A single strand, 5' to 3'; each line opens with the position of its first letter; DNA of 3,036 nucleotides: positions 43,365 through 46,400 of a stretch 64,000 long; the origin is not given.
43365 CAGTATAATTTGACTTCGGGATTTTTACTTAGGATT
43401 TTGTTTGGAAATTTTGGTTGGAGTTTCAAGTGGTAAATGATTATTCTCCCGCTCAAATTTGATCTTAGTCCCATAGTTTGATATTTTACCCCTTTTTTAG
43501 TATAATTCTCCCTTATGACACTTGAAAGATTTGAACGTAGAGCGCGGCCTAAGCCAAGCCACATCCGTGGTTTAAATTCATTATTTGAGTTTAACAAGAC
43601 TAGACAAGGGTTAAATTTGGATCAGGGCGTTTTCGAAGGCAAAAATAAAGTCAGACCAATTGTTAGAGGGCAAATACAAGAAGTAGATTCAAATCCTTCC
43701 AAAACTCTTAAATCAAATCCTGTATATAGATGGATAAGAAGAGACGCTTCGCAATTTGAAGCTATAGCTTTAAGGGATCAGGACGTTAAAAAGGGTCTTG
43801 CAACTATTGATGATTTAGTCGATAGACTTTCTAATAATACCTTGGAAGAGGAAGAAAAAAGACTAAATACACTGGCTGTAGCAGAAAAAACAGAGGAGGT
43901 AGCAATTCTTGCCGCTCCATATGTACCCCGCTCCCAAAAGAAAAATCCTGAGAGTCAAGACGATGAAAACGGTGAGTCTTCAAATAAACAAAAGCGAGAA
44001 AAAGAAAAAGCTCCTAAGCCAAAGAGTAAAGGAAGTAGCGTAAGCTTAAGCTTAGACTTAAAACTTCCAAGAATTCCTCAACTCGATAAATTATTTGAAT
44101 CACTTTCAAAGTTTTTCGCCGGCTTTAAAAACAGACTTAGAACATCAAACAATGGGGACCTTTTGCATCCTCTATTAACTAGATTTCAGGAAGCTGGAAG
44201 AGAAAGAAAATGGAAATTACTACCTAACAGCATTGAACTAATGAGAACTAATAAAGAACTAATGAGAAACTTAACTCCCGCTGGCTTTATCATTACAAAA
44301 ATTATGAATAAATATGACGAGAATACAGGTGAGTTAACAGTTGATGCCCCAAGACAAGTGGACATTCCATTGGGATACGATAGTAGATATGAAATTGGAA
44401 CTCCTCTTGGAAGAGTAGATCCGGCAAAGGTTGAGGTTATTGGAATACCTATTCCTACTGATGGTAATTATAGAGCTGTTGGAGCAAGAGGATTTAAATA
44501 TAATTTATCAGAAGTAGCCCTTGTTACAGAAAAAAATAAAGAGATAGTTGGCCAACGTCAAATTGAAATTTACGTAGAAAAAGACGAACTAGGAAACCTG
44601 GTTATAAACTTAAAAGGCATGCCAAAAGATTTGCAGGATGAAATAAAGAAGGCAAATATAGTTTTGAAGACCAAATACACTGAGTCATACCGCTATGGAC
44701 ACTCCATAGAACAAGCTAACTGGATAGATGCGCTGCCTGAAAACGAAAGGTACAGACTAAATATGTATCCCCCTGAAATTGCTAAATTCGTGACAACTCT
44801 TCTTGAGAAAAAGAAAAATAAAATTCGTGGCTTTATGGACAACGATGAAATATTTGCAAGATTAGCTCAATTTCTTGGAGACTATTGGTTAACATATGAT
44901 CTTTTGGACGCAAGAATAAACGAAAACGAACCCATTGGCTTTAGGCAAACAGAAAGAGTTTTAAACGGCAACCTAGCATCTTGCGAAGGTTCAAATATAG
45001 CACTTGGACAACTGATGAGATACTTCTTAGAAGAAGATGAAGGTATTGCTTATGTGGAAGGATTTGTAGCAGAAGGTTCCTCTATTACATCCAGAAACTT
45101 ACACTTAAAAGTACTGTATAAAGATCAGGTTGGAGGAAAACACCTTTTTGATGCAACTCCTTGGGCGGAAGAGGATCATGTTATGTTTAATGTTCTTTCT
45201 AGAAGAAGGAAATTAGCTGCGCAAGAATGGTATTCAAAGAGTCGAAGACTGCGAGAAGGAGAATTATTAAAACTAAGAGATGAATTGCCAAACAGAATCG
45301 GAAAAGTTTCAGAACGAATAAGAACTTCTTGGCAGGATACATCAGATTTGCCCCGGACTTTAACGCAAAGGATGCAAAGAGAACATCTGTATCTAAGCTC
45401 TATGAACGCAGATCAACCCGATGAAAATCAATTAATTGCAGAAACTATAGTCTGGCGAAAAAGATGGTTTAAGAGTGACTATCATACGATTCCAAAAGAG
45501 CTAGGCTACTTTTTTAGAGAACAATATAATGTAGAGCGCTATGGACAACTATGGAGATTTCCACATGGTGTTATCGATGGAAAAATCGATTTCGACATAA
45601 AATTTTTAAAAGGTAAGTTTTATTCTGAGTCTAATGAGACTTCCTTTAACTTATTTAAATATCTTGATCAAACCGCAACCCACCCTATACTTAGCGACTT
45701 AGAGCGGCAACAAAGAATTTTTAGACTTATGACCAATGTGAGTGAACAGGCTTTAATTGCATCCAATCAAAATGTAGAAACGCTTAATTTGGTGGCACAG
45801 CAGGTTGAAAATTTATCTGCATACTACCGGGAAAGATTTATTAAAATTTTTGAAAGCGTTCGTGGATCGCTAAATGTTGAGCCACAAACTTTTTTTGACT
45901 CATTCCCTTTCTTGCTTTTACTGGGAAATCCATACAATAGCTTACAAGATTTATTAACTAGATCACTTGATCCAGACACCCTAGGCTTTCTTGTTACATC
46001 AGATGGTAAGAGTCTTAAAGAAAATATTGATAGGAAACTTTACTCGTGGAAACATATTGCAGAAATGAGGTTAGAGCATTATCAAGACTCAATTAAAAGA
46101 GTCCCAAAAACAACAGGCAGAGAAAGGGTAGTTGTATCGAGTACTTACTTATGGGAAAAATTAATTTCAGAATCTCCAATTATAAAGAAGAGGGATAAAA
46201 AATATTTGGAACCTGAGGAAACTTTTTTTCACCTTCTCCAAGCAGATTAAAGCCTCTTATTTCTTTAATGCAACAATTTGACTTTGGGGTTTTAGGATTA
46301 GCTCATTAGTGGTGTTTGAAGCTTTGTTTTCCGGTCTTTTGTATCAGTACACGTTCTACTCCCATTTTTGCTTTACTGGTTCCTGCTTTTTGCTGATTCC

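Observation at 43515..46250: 911-aa island protein with a candidate transglutaminase-like Cys-His-Asp catalytic core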

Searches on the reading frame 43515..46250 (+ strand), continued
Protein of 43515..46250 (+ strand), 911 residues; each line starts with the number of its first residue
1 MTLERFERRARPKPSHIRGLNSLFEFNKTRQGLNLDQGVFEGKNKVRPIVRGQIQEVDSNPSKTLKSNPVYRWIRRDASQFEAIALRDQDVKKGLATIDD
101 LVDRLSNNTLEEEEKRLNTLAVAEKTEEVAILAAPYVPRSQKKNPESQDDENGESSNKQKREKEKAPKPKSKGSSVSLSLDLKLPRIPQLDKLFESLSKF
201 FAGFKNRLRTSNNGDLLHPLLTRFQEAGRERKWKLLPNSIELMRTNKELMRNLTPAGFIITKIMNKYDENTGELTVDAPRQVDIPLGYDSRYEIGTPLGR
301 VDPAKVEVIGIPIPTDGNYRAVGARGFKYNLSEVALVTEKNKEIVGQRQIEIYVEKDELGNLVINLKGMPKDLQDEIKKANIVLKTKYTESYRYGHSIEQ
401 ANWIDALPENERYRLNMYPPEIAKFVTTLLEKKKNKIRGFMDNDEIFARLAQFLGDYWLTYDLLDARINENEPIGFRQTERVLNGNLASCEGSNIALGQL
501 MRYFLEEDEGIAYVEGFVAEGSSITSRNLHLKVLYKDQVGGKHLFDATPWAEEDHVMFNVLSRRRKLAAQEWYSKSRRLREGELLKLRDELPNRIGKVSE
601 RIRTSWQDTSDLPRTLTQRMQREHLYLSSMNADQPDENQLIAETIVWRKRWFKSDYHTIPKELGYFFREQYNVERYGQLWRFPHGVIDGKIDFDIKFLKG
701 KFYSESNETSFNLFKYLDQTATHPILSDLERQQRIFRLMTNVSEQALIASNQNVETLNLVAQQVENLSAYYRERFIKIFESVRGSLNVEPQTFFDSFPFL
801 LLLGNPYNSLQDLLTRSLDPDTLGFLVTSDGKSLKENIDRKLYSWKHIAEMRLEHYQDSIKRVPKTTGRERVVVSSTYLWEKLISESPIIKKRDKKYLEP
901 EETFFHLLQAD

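Call 74: search_protein_families(library=pfam, proteins=[L003:1724-3874:+, L003:3882-4592:-, L003:12601-13794:+, L003:14244-14981:+, L003:15049-15693:+, L003:16452-17393:+, L009:3903-5045:+, L008:5510-6835:-, L001:11002-11826:+, L004:10772-11224:+], max_evalue=0.001)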
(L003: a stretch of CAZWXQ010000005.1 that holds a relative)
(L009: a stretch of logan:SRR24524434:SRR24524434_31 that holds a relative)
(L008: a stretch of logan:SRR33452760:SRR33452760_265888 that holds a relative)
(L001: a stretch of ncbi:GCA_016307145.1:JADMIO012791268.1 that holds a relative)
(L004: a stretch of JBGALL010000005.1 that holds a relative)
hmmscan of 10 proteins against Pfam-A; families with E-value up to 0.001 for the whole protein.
L003:1724-3874:+ (716 aa): 0 families

L003:3882-4592:- (236 aa): 1 family
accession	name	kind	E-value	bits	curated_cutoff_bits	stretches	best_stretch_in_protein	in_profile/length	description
PF01978.25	TrmB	-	5.7e-08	32.9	25.6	1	12-68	11-67/68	Sugar-specific transcriptional regulator TrmB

L003:12601-13794:+ (397 aa): 2 families
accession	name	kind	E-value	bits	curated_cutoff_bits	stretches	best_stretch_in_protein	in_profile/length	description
PF12704.14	MacB_PCD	-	6.4e-46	157.7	27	1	21-239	1-202/207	MacB-like periplasmic core domain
PF02687.27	FtsX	-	3.5e-23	82.4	25.5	1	280-390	3-120/120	FtsX-like permease C-terminal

L003:14244-14981:+ (245 aa): 0 families

L003:15049-15693:+ (214 aa): 0 families

L003:16452-17393:+ (313 aa): 0 families

L009:3903-5045:+ (380 aa): 0 families

L008:5510-6835:- (441 aa): 0 families

L001:11002-11826:+ (274 aa): 0 families

L004:10772-11224:+ (150 aa): 0 families

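Call 76: search_protein_families(library=ncbifam, proteins=[window:43515-46247:+, P0004, P0005, P0016], max_evalue=1)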
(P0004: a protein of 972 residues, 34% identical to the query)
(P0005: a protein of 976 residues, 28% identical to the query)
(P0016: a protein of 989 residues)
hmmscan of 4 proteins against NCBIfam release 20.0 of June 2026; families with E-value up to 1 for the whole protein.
window:43515-46247:+ (911 aa): 1 family
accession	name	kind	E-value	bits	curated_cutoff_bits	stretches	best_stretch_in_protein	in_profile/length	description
NF040974.1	RepABC_RepC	equivalog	0.036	13.4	150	1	94-180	214-297/393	plasmid replication protein RepC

P0004 (972 aa): 0 families

P0005 (976 aa): 0 families

P0016 (989 aa): 0 families
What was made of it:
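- NCBIfam gives nothing (call 76).
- Tried and rejected: NCBIfam gave only RepC noise at E 0.036 (call 76).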

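Call 77: search_protein_families(library=padloc, proteins=[window:43515-46247:+, P0004, P0005, P0016], max_evalue=1)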
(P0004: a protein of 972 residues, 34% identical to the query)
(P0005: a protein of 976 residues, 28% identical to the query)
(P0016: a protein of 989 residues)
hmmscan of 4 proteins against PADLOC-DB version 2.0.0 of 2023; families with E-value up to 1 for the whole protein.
window:43515-46247:+ (911 aa): 0 families

P0004 (972 aa): 0 families

P0005 (976 aa): 0 families

P0016 (989 aa): 0 families
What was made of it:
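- Tried and rejected: PADLOC gave nothing (call 77).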

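Call 89: search_dna_similar(query=window:43515-46247:+, collection=phages, mode=protein, max_evalue=0.001, max_rows=10)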
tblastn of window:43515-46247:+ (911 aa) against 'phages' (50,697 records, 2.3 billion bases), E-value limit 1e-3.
No match.

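Call 90: search_dna_similar(query=window:43515-46247:+, collection=plasmids, mode=protein, max_evalue=0.001, max_rows=10)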
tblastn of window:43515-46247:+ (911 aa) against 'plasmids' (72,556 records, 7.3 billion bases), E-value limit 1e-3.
No match.

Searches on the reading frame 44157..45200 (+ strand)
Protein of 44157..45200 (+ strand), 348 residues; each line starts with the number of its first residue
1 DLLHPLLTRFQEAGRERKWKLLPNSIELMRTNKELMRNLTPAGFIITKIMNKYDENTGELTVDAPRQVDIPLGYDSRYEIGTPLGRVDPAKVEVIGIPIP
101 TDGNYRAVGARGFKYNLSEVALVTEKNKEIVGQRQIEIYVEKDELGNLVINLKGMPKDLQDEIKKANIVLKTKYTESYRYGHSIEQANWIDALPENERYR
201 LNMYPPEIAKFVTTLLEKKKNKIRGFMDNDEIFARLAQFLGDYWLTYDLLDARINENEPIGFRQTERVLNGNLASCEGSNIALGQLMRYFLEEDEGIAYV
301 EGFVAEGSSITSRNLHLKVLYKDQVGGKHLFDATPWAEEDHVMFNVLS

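Call 64: predict_structure(alignment_id=A5)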
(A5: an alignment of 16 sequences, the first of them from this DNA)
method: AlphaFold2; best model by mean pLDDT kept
length: 348 residues; sequences in the alignment: 16
mean_pLDDT: 86.4   pTM: 0.88
mean pLDDT of the five models: 86.4, 84.8, 84.8, 83.9, 83.5
residues with pLDDT >= 90: 194; 70-90: 115; 50-70: 30; < 50: 9
segments of 3 or more residues with pLDDT < 50: 105-111
pLDDT, mean of each block of 10 residues (from residue 1): 82 78 82 76 85 91 91 85 93 93 53 78 94 92 93 94 94 80 69 91 94 96 91 93 87 83 89 92 97 94 88 90 87 78 64
secondary structure, 60 per line:
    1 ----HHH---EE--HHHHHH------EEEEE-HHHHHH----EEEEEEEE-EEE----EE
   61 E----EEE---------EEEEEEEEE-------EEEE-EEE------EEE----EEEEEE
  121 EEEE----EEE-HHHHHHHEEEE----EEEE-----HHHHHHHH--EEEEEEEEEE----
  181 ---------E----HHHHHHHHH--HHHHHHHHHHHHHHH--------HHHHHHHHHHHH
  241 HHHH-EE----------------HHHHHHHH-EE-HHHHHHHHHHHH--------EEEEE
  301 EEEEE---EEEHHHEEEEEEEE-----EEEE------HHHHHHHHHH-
elements in order: H15-20 E27-31 H33-38 E43-50 E52-54 E59-61 E66-68 E78-86 E94-97 E99-101 E108-110 E115-124 E129-131 H133-139 E140-143 E148-151 H157-164 E167-176 H195-203 H206-220 H229-244 H264-271 H276-287 E296-305 E309-311 E315-322 E328-331 H338-347

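Call 66: fold_search(model_id=the predicted structure, library=pdb)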
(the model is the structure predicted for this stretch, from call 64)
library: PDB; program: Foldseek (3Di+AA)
matches with E <= 10: 385; with E <= 0.001: 2
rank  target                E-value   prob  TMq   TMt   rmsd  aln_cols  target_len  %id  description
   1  6g4h                  6.3e-08  1.00  0.51  0.61   8.1       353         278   10  Crystal structure of the periplasmic domain of TgpA from Pseudomonas aeruginosa bound to ethylmercury (released 2019-04-10)
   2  6g49                  8.0e-08  1.00  0.49  0.58   8.0       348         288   11  Crystal structure of the periplasmic domain of TgpA from Pseudomonas aeruginosa (released 2019-04-10)
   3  4xz7_B                2.5e-02  0.82  0.24  0.23  18.6       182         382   17  Crystal structure of a TGase (released 2015-06-24)
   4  6vra_A                3.2e-02  0.15  0.15  0.11  14.8       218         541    9  Anthrax octamer prechannel bound to full-length edema factor (released 2020-12-16)
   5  8dwu_C                1.0e-01  0.11  0.15  0.15  15.6       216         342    8  SPOP W22R Form 1 (released 2023-01-18)
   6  3kd4_A                1.2e-01  0.08  0.16  0.12  19.8       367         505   10  CRYSTAL STRUCTURE OF A PUTATIVE PROTEASE (BDI_1141) FROM PARABACTEROIDES DISTASONIS ATCC 8503 AT 2.00 A RESOLUTION (released 2009-11-24)
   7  8dwu_B                1.4e-01  0.07  0.13  0.13  21.2       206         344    7  SPOP W22R Form 1 (released 2023-01-18)
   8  4qan_A                1.6e-01  0.04  0.11  0.11  17.3       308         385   10  Crystal structure of a cystatin-like protein (RUMGNA_02398) from Ruminococcus gnavus ATCC 29149 at 2.10 A resolution (released 2014-07-23)
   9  8dwv_E                1.8e-01  0.06  0.14  0.14  20.3       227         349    8  Full-length wild type SPOP (released 2023-01-18)
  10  4fgo                  2.1e-01  0.12  0.13  0.21  15.7       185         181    9  Legionella pneumophila LapG (calcium-bound) (released 2012-06-20)
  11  3v0d_B                2.1e-01  0.05  0.10  0.10  18.2       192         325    7  Crystal structure of Ciona intestinalis voltage sensor-containing phosphatase (Ci-VSP), residues 241-576(C363S) (released 2012-05-09)
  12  4u65_E                2.6e-01  0.51  0.22  0.38   6.8       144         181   15  Structure of the periplasmic output domain of the Legionella pneumophila LapD ortholog CdgS9 in complex with Pseudomon (released 2014-08-13)
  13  1ecb_C                2.7e-01  0.04  0.11  0.09  18.2       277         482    8  ESCHERICHIA COLI GLUTAMINE PHOSPHORIBOSYLPYROPHOSPHATE (PRPP) AMIDOTRANSFERASE COMPLEXED WITH 2 GMP, 1 MG PER SUBUNIT (released 1998-04-15)
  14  3v0d_A                2.9e-01  0.03  0.08  0.08  18.4       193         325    7  Crystal structure of Ciona intestinalis voltage sensor-containing phosphatase (Ci-VSP), residues 241-576(C363S) (released 2012-05-09)
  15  9y6s_8G               3.1e-01  0.38  0.18  0.11   8.3       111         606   14  96-nm repeat of the Leishmania tarentolae doublet microtubule (released 2025-12-17)
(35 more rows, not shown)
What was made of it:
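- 44184..44714 (+): Beta-rich lobe, residues 224-400, forming the N-terminal half of the TgpA-like two-lobe module. The Foldseek alignment to the TgpA periplasmic domain spans about 350 columns, that is the whole 348-residue query and the whole 278-288-residue target (call 66).
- On TgpA family (membrane-anchored periplasmic transglutaminase): The alignment covers essentially the whole 278-288-residue target and the whole 348-residue query (call 66).
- Closest known: TgpA. Same: The whole two-lobe module (beta-rich lobe plus Cys-His-Asp transglutaminase-like core) aligns over about 350 columns, with TMq 0.51, TMt 0.61 and E 6e-8 (call 66).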

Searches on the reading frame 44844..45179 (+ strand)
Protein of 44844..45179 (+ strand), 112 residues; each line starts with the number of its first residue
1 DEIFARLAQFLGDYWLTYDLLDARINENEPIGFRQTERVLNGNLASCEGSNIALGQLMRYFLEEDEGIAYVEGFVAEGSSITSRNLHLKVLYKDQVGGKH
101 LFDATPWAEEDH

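Call 44: search_solved_structures(query=A3, max_evalue=10, show_alignments=5)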
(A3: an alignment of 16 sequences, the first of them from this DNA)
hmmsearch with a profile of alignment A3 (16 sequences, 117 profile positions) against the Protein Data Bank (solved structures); distinct sequences matched with E-value up to 10: 3.
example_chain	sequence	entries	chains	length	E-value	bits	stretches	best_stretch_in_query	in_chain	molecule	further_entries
6d2c_A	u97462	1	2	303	0.63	13.1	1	9-73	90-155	Ulvan lyase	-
4iup_A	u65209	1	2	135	0.72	12.9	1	20-87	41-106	SAWADEE HOMEODOMAIN HOMOLOG 1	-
6d3u_A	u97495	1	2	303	0.82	12.7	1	9-70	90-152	Ulvan lyase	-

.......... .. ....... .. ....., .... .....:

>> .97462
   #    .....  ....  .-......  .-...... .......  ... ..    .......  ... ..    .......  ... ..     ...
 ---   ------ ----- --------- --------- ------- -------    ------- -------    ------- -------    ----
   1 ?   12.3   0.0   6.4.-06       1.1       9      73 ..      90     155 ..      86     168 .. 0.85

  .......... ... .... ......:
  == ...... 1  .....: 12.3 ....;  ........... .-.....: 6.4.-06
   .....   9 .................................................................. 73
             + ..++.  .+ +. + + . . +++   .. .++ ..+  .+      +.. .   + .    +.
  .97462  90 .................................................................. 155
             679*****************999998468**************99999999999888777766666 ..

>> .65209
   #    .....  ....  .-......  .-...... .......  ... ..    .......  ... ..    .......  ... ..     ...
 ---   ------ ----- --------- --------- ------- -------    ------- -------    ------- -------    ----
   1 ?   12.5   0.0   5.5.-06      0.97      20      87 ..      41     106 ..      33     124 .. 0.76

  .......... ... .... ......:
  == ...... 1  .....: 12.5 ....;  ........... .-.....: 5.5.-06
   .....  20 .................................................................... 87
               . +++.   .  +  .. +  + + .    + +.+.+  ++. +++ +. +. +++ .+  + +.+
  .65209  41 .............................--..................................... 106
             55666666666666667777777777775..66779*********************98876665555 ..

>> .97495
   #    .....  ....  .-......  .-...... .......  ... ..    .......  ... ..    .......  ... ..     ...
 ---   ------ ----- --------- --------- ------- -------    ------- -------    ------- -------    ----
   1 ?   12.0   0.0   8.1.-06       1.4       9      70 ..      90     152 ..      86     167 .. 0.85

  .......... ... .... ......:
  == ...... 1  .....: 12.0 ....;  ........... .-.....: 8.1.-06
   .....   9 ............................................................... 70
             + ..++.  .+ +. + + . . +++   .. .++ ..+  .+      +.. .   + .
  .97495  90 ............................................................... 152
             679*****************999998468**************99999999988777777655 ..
